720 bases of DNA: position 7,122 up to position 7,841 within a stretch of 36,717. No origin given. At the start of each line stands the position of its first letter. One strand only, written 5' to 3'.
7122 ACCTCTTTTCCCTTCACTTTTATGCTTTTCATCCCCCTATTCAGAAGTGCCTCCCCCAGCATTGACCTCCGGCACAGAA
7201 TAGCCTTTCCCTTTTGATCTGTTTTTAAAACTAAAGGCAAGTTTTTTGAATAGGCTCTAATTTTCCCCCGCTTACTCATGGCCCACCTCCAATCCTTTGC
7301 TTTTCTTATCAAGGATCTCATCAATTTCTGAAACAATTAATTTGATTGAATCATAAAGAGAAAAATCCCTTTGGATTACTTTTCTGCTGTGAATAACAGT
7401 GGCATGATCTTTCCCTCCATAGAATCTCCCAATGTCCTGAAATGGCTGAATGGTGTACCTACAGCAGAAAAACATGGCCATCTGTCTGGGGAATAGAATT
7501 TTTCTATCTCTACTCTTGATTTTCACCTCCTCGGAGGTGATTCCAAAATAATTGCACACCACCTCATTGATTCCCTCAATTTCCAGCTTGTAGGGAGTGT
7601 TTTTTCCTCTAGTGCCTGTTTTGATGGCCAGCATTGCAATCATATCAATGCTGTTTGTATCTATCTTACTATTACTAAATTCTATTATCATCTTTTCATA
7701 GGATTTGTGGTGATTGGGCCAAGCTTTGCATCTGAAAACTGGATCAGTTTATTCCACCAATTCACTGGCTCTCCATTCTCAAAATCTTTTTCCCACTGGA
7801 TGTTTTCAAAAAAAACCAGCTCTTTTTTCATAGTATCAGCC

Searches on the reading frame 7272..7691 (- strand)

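Call 11: search_protein_families(library=pfam, proteins=[window:7272-7691:-], max_evalue=0.01)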
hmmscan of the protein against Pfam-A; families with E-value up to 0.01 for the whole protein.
window:7272-7691:- (139 aa): 1 family
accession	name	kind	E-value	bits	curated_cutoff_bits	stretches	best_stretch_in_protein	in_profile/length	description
PF08299.17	Bac_DnaA_C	-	4.1e-23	81.6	31.5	1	38-104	1-67/69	Bacterial dnaA protein helix-turn-helix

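Call 12: search_protein_families(library=phrogs, proteins=[window:7272-7691:-], max_evalue=0.001)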
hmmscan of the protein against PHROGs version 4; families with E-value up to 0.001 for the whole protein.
window:7272-7691:- (139 aa): 2 families
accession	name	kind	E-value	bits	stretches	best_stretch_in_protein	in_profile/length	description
phrog_16091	-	unknown function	1.8e-11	45.4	1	39-128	13-108/131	-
phrog_30669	-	DNA, RNA and nucleotide metabolism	1.4e-06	29.4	1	41-126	21-106/159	replication initiation protein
